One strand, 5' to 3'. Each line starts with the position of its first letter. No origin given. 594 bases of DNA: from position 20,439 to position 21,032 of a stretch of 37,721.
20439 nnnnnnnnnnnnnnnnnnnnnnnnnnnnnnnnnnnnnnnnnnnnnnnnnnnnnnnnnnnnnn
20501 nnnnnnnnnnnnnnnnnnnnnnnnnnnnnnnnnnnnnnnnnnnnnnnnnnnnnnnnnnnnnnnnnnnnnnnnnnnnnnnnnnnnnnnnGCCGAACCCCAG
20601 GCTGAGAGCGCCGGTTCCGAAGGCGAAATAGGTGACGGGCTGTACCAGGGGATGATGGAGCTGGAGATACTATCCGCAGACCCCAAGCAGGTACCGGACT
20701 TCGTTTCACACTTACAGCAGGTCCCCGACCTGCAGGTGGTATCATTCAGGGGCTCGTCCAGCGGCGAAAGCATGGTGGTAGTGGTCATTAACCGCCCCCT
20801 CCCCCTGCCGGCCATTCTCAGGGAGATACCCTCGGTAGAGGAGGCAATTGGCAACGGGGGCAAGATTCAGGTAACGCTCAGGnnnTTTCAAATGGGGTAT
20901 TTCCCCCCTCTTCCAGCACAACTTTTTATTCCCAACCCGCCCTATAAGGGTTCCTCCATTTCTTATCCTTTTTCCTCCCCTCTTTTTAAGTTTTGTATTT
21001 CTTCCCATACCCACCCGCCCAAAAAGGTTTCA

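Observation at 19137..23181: Paralogous pair of very large charged coiled-coil proteins with a private C-terminal domain, plus an embedded excisionase-type HTH gene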

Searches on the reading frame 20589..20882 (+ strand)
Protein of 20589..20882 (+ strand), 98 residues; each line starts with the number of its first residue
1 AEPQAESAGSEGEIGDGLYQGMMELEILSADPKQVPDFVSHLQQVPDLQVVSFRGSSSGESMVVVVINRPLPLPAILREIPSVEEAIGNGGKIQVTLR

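Call 9: find_homologous_proteins(query=window:20589-20882:+, max_evalue=0.01)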
Query seq(98 aa) (98 aa): 1 proteins with E <= 0.01 among 2 candidates.
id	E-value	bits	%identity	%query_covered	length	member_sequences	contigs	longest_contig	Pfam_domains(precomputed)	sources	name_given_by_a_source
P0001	2.0e-44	167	95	87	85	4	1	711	-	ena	-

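Call 10: search_solved_structures(query=window:20589-20882:+, max_evalue=10)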
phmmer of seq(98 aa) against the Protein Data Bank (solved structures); distinct sequences matched with E-value up to 10: 0.

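Call 20: search_protein_representatives(alignment_id=A1)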
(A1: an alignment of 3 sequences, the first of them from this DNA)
Query: 3 sequences, 86 profile positions. Proteins with E-value up to 0.001 (for the whole library): 237; up to 1e-10: 17; up to 1e-30: 2. The best 150 are listed.
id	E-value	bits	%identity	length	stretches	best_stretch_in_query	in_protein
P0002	1.5e-38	146.8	-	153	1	1-86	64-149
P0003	1.4e-35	137.2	-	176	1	3-86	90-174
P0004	4.8e-27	109.9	-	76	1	13-86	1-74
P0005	6.8e-25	103.0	-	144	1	1-86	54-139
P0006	1.0e-16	76.8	-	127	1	1-86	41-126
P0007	7.1e-16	74.1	-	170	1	7-85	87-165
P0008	7.9e-13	64.3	-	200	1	3-85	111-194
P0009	3.7e-12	62.2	-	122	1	5-86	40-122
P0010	8.1e-12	61.1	-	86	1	21-86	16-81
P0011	9.4e-12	60.9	-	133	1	3-86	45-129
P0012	1.1e-11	60.7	-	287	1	5-86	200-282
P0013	1.7e-11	60.0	-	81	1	12-85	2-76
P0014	1.9e-11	59.9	-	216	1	5-86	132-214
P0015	2.5e-11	59.5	-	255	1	7-86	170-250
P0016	7.3e-11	58.0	-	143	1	4-85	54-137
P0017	9.5e-11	57.7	-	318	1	3-85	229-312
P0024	2.9e-10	56.1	-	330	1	3-86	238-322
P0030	1.5e-09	53.8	-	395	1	5-86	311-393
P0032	3.1e-09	52.8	-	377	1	3-86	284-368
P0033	3.4e-09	52.7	-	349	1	5-85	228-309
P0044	6.7e-08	48.5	-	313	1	6-85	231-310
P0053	2.0e-07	47.0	-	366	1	5-86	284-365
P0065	5.0e-07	45.7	-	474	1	6-86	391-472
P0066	6.6e-07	45.4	-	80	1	11-86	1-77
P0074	1.4e-06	44.3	-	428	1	7-86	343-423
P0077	1.6e-06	44.1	-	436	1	3-86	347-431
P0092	3.0e-06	43.2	-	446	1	6-86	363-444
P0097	4.6e-06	42.6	-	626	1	2-86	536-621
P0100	5.1e-06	42.5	-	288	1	6-74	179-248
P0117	1.1e-05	41.4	-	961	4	7-41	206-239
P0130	2.4e-05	40.3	-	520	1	3-84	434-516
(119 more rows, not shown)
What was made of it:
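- On New family: rod protein with the 'PLPL' C-terminal α/β domain (undescribed): There are 237 representatives in the library (call 20).
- Tried and rejected: The exhaustive HMMER search was needed (call 20).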

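Call 22: predict_structure(alignment_id=A1)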
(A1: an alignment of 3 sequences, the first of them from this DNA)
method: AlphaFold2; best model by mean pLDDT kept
length: 87 residues; sequences in the alignment: 3
mean_pLDDT: 80.8   pTM: 0.67
mean pLDDT of the five models: 80.8, 80.7, 78.3, 73.3, 72.3
residues with pLDDT >= 90: 15; 70-90: 57; 50-70: 14; < 50: 1
segments of 3 or more residues with pLDDT < 50: none
pLDDT, mean of each block of 10 residues (from residue 1): 70 88 86 88 86 88 79 63 79
secondary structure, 60 per line:
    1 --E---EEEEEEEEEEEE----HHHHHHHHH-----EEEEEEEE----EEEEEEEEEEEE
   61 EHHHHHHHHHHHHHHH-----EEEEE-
elements in order: E7-18 H23-31 E37-44 E49-61 H62-76 E82-86

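Call 25: fold_search(model_id=the predicted structure, library=pdb)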
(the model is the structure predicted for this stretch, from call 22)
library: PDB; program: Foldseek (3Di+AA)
matches with E <= 10: 1589; with E <= 0.001: 5
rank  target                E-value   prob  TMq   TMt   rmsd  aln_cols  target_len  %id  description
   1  1ru2                  4.1e-04  1.00  0.65  0.41   3.4        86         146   17  CRYSTAL STRUCTURE OF A TERNARY COMPLEX OF E.COLI HPPK(V83G/DEL84-89) WITH MGAMPCPP AND 6-HYDROXYMETHYLPTERIN AT 1.48 ANG (released 2004-02-24)
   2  7bff_B                4.3e-04  1.00  0.61  0.62   3.3        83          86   20  Circular permutant of ribosomal protein S6, P54-55 truncated, I25A mutant. (released 2022-07-13)
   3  7bfe_D                5.6e-04  1.00  0.64  0.65   3.4        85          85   21  Circular permutant of ribosomal protein S6, P54-55 truncated, L21A mutant. (released 2022-07-13)
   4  7bfe_B                6.3e-04  1.00  0.61  0.62   3.2        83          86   20  Circular permutant of ribosomal protein S6, P54-55 truncated, L21A mutant. (released 2022-07-13)
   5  7bff_A                8.7e-04  1.00  0.63  0.65   3.2        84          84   19  Circular permutant of ribosomal protein S6, P54-55 truncated, I25A mutant. (released 2022-07-13)
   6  1rtz                  1.3e-03  1.00  0.69  0.41   5.3        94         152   16  CRYSTAL STRUCTURE OF E.COLI APO-HPPK(V83G/DEL84-89) AT 1.33 ANGSTROM RESOLUTION (released 2004-02-24)
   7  2a10_C                1.3e-03  1.00  0.58  0.49   3.6        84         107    8  carboxysome shell protein ccmK4 (released 2005-08-09)
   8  1hq2                  1.6e-03  1.00  0.67  0.39   5.3       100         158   13  CRYSTAL STRUCTURE OF A TERNARY COMPLEX OF E.COLI HPPK(R82A) WITH MGAMPCPP AND 6-HYDROXYMETHYL-7,8-DIHYDROPTERIN AT 1.25  (released 2003-04-15)
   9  7b90_A                1.7e-03  1.00  0.56  0.56   4.0        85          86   20  Circular permutant of ribosomal protein S6, P54-55 truncated, I8A mutant (released 2022-06-08)
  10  8rnz_A                1.7e-03  1.00  0.52  0.56   4.2        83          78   19  Metal-binding domain 3 of copper-transporting ATPase RAN1 from Arabidopsis thaliana (released 2025-01-29)
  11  3sss_E                2.0e-03  1.00  0.56  0.48   3.5        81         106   15  CcmK1 with residues 103-113 deleted (released 2012-07-11)
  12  1f9h                  2.1e-03  1.00  0.67  0.39   5.3       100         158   13  CRYSTAL STRUCTURE OF THE TERNARY COMPLEX OF E. COLI HPPK(R92A) WITH MGAMPCPP AND 6-HYDROXYMETHYL-7,8-DIHYDROPTERIN AT 1. (released 2003-04-15)
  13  6an4                  2.2e-03  1.00  0.63  0.38   5.2        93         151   14  Crystal structure of Escherichia coli HPPK in complex with bisubstrate analogue inhibitor HP-39 (J1F) (released 2018-08-15)
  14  7bfc_A                2.2e-03  1.00  0.63  0.63   3.1        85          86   20  Circular permutant of ribosomal protein S6, P54-55 truncated, (released 2022-07-13)
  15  4qig_G                2.2e-03  1.00  0.57  0.57   3.3        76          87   14  Crystal Structure of PduA with edge mutation K26A and pore mutation S40C (released 2015-02-18)
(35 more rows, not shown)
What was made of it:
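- Tried and rejected: Foldseek on the first, shallow AF2 model gave generic ferredoxin-like hits: a ribosomal S6 permutant, HPPK and BMC shell proteins, with TM about 0.6 and E about 4e-4 (call 25).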

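Call 30: search_solved_structures(query=A2, max_evalue=10)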
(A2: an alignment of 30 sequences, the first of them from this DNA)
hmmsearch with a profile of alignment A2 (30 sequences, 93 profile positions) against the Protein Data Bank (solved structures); distinct sequences matched with E-value up to 10: 4.
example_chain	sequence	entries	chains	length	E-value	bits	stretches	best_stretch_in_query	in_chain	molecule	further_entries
6o09_C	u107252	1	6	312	0.15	15.3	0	42-91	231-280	Proliferating cellular nuclear antigen 1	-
1u0s_A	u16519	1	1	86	0.16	15.1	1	3-39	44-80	Chemotaxis protein cheA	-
2d4r_A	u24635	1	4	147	0.91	12.7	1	26-61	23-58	hypothetical protein TTHA0849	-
2fe7_A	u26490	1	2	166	2.2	11.5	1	9-37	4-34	probable N-acetyltransferase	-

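Call 31: search_protein_families(library=pfam, alignment_id=A2, max_evalue=1)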
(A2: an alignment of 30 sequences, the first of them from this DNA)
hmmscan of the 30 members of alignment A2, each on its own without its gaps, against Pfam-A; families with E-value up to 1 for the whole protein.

A. member 1, seq(90 aa): 1 family
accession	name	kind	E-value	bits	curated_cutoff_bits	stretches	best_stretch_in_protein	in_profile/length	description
PF04603.18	Mog1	-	0.13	13.1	27.4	1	10-60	3-47/139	Ran-interacting Mog1 protein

B. families by the number of members that match (of 30 scanned): 13 families
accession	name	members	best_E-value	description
PF08237.17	PE-PPE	3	0.03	PE-PPE domain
PF18672.6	PilZN1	2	0.13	N-terminal PilZ-like domain PilZN1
PF24103.1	NT_N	1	0.063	Neurotrophin 1 N-terminal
PF00573.27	Ribosomal_L4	1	0.064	Ribosomal protein L4/L1 family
PF03060.21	NMO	1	0.066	Nitronate monooxygenase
PF03927.19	NapD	1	0.078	NapD protein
PF03172.18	HSR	1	0.1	HSR domain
PF16886.11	ATP-synt_ab_Xtn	1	0.12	ATPsynthase alpha/beta subunit barrel-sandwich domain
PF04603.18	Mog1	1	0.13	Ran-interacting Mog1 protein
PF21979.2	Hfq_1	1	0.13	Hfq related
PF03333.19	PapB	1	0.14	Adhesin biosynthesis transcription regulatory protein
PF08800.15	BT4734-like_N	1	0.16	BT4734-like, N-terminal domain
PF22621.2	CurL-like_PKS_C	1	0.2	CurL-like, PKS C-terminal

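Call 34: find_related_loci(query=A1, collection=genome_contigs, flank=8000)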
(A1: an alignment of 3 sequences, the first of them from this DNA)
Query A1 (87 aa) in genome_contigs; peptide patterns used: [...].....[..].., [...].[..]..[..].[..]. (x = any residue, [..] = any of these).
96 stretches matched a pattern; 1 encode a relative of the query (tblastn E <= 1e-3); 1 distinct loci.
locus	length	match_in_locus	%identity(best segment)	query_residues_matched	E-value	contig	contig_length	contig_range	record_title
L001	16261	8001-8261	95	1-87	8e-57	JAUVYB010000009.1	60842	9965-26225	MAG: Deltaproteobacteria bacterium isolate CSMAG_1231 CSMAG_1231_k141_1727722_length_60842_cov_15.3994, whole genome sho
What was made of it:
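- Tried and rejected: The genome_contigs scan with A1 found only one near-identical MAG (call 34).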

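Call 37: search_protein_families(library=pfam, proteins=[P0030, P0097, P0065, P0044, P0117, P0015, P0100], max_evalue=0.01)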
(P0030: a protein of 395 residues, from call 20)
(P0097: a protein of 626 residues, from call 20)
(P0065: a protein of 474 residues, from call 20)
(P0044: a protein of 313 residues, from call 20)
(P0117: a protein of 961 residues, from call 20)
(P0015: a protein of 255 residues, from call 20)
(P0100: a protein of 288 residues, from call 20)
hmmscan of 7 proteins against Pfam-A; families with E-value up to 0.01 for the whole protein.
P0030 (395 aa): 4 families
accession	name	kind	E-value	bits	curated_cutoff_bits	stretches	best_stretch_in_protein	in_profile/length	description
PF05103.18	DivIVA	-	1.1e-06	29.1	28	1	156-199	71-114/131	DivIVA protein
PF00430.23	ATP-synt_B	-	8.3e-05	23.1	28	0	16-120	25-131/132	ATP synthase B/B' CF(0)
PF06188.17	HrpE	-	0.0016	18.8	23.5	0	205-241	20-56/191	HrpE/YscL/FliH and V-type ATPase subunit E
PF16999.10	V-ATPase_G_2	-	0.0049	17.9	28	0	157-233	24-96/104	Vacuolar (H+)-ATPase G subunit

P0097 (626 aa): 5 families
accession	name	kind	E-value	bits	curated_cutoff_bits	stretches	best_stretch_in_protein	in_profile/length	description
PF13487.12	HD_5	-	2.3e-36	125.5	27.2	2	79-208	5-137/170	HD domain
PF01966.28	HD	-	1.7e-19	70.7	22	1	89-207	2-113/116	HD domain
PF05157.20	MshEN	-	3e-17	62.8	23.1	1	357-442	1-88/90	MshEN domain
PF08668.18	HDOD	-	1.1e-05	25.4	22.9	1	86-177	93-194/196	HDOD domain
PF11593.13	Med3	-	0.0045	16.8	29.3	1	437-532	127-228/398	Mediator complex subunit 3 fungal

P0065 (474 aa): 0 families

P0044 (313 aa): 2 families
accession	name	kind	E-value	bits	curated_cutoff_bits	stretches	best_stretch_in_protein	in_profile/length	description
PF00430.23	ATP-synt_B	-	0.00091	19.8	28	0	56-120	37-101/132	ATP synthase B/B' CF(0)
PF16999.10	V-ATPase_G_2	-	0.0023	19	28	0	115-187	20-92/104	Vacuolar (H+)-ATPase G subunit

P0117 (961 aa): 18 families
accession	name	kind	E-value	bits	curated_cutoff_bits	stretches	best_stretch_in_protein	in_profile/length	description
PF23598.1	LRR_14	-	1.2e-58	199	40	6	133-258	42-172/353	Leucine-rich repeat region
PF13855.12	LRR_8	-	1.6e-49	165.9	27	9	368-425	2-61/61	Leucine rich repeat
PF12799.13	LRR_4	-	4e-49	163.9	27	12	368-407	2-41/44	Leucine Rich repeats (2 copies)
PF08477.19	Roc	-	2.2e-26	92.9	27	1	503-618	1-119/119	Ras of Complex, Roc, domain of DAPkinase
PF16095.11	COR-A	-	2.4e-25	89.6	35.3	1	676-814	3-143/143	C-terminal of Roc, COR-A domain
PF25497.1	COR-B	-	1.4e-22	80.5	27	1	827-959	2-131/145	C-terminal of Roc, COR-B domain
PF00560.39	LRR_1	-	2.2e-22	74.8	20.6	0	391-412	1-23/23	Leucine Rich Repeat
PF23211.1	LRR_LRWD1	-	7.1e-14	52.4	28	3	296-379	16-98/190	Leucine-rich repeat and WD repeat-containing protein 1, LRR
PF00071.28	Ras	-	7e-12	45.7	21.6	1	503-653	1-152/162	Ras family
PF23286.1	LRR_13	-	1.9e-10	41.3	30.1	1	115-194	6-84/210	Disease resistance protein RPS4B-like, leucine-rich repeats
PF25013.1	LRR_Zer-1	-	5.7e-08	33.4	27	1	109-199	3-101/137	Zer-1-like, Leucine-rich repeats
PF00025.27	Arf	-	6.5e-08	32.7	22.3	1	499-587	12-93/174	ADP-ribosylation factor family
PF24048.1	LRR_NXF1-5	-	2.7e-07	30.7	30.5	0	206-261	53-107/142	NXF1/2/3/5 leucine-rich repeat domain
PF14580.12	LRR_9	-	4.9e-07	29.9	30.5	1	288-404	9-127/175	Leucine-rich repeat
PF24758.1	LRR_At5g56370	-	8.1e-05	22.8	27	0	88-151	11-74/227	FBD-associated F-box protein At5g56370, LRR repeats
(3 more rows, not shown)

P0015 (255 aa): 1 family
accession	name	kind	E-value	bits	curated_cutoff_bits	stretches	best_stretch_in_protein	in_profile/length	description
PF01145.31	Band_7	-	0.0039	17.7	23.6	1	22-62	35-76/176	SPFH domain / Band 7 family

P0100 (288 aa): 0 families
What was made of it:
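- One family member fuses HD-GYP and MshEN to the domain (call 37).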

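Call 39: find_encoding_contigs(protein=P0030, flank=10000, max_places=4)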
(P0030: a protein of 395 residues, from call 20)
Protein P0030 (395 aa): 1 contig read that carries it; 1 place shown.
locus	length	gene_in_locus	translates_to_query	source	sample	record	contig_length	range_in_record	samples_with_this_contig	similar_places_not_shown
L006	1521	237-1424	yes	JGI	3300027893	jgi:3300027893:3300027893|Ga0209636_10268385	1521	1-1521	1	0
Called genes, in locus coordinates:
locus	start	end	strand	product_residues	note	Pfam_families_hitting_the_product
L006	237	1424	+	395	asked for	PF05103:DivIVA (faint), PF28068:Scy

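Call 41: find_homologous_proteins(query=A4, max_evalue=0.00001)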
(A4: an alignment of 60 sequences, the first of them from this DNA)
Query A4 (60 sequences) (90 aa, profile of the alignment): 19 proteins with E <= 0.00001 among 581 candidates.
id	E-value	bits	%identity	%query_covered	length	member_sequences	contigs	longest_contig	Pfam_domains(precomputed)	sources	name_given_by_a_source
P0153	5.3e-35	137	37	96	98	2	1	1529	-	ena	-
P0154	2.5e-34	135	37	96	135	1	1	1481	-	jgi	-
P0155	7.3e-34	133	38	99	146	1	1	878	-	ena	-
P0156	8.6e-34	133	43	90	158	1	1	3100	PF24460.2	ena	-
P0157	1.3e-33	133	43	90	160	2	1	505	PF24460.2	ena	-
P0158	2.5e-33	132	40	99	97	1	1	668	-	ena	-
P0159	1.8e-32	129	40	90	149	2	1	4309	-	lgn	-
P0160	2.5e-32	129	39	90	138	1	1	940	-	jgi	-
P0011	4.5e-31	125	40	99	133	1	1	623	-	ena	-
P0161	5.0e-30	121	39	93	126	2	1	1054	-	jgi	jgi:hypothetical protein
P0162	6.4e-30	121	40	93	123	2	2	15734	-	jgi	jgi:hypothetical protein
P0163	2.0e-29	119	39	84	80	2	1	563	-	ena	-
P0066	4.0e-28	115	42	84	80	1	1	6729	-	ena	-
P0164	4.1e-27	112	37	76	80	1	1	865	-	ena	-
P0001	2.8e-26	109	95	94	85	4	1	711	-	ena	-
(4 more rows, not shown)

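Call 43: find_encoding_contigs(protein=P0162, flank=8000, max_places=3)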
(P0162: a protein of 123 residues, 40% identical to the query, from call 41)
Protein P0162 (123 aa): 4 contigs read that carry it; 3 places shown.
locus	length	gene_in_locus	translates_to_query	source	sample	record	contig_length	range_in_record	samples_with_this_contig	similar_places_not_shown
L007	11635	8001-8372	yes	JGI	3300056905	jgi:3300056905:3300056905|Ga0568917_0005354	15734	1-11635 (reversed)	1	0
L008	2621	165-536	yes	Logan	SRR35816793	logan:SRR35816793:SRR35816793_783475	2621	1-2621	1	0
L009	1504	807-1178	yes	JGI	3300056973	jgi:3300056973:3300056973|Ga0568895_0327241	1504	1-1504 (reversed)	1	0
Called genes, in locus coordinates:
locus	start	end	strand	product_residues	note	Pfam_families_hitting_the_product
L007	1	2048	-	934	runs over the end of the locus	-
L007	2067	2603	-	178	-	PF07963:N_methyl (weak)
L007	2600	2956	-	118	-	PF07963:N_methyl (weak)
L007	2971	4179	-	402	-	PF28597:T2SSF_N (faint), PF00482:T2SSF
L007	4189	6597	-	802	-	PF04471:Mrr_cat (faint), PF05157:MshEN, PF00437:T2SSE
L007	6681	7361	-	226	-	PF00072:Response_reg, PF13384:HTH_23 (faint), PF08281:Sigma70_r4_2 (weak), PF00196:GerE, PF04545:Sigma70_r4 (weak)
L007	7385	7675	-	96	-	PF00376:MerR (weak), PF12728:HTH_17, PF13411:MerR_1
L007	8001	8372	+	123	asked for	-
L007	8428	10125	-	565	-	PF01833:TIG (faint)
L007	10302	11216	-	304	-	PF00551:Formyl_trans_N, PF02911:Formyl_trans_C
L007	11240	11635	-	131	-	?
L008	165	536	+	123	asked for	-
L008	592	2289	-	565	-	PF01833:TIG (faint)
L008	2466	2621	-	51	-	?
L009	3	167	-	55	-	?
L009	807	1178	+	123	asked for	-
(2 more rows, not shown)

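Call 44: find_encoding_contigs(protein=P0066, flank=8000, max_places=3)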
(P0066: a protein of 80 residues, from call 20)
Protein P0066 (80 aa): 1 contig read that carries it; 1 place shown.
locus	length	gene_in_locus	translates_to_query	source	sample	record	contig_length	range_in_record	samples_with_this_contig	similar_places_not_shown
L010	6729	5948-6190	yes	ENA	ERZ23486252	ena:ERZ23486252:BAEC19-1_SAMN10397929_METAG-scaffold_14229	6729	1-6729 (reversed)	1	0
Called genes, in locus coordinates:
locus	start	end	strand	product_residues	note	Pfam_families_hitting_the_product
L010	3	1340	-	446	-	?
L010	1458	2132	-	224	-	PF00072:Response_reg, PF04545:Sigma70_r4 (weak), PF08281:Sigma70_r4_2 (weak), PF00196:GerE, PF13518:HTH_28 (weak)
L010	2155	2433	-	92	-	PF00376:MerR (weak), PF12728:HTH_17, PF13411:MerR_1 (weak)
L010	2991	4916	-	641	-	PF17936:Big_6 (faint)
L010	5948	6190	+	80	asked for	-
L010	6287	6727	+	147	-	?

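Call 45: search_protein_families(library=pfam, proteins=[P0156, P0157, P0162, P0159, P0154], max_evalue=0.1)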
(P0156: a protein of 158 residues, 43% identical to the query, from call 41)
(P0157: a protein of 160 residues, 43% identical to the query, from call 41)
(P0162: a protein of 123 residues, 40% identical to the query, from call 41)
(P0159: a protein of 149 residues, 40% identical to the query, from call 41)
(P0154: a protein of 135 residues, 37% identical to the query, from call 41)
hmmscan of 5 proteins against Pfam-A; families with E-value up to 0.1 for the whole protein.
P0156 (158 aa): 6 families
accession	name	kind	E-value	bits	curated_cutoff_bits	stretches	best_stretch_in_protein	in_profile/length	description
PF24460.1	DUF7575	-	8e-06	25.6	28.5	1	2-23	4-27/28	Domain of unknown function (DUF7575)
PF13248.11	Zn_ribbon_3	-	0.00091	19.1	27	1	3-23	4-26/26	zinc-ribbon domain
PF13240.11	Zn_Ribbon_1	-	0.0026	17.9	25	1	3-23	1-23/23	zinc-ribbon domain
PF12773.13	DZR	-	0.012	16.2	27.3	1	4-24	1-23/45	Double zinc ribbon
PF10288.14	CTU2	-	0.048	14.5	27.9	1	10-65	39-94/110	Cytoplasmic tRNA 2-thiolation protein 2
PF14803.11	Zn_ribbon_Nudix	-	0.054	13.9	25.6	0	14-25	1-12/34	Nudix N-terminal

P0157 (160 aa): 6 families
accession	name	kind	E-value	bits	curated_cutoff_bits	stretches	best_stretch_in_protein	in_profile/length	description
PF24460.1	DUF7575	-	8e-06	25.6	28.5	1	2-23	4-27/28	Domain of unknown function (DUF7575)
PF13248.11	Zn_ribbon_3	-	0.00093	19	27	1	3-23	4-26/26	zinc-ribbon domain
PF13240.11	Zn_Ribbon_1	-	0.0027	17.9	25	1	3-23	1-23/23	zinc-ribbon domain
PF12773.13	DZR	-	0.012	16.2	27.3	1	4-24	1-23/45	Double zinc ribbon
PF10288.14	CTU2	-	0.037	14.8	27.9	1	10-68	39-97/110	Cytoplasmic tRNA 2-thiolation protein 2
PF14803.11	Zn_ribbon_Nudix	-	0.062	13.7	25.6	0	14-25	1-12/34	Nudix N-terminal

P0162 (123 aa): 0 families

P0159 (149 aa): 1 family
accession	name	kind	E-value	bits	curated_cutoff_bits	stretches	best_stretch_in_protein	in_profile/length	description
PF11600.14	CAF1A_acidic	-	0.014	15.6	26.4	1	4-60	48-103/140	Chromatin assembly factor 1 complex p150 subunit, acidic region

P0154 (135 aa): 1 family
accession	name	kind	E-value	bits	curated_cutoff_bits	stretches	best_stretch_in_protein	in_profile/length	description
PF18672.6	PilZN1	-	0.094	12.9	25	0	80-131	8-59/93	N-terminal PilZ-like domain PilZN1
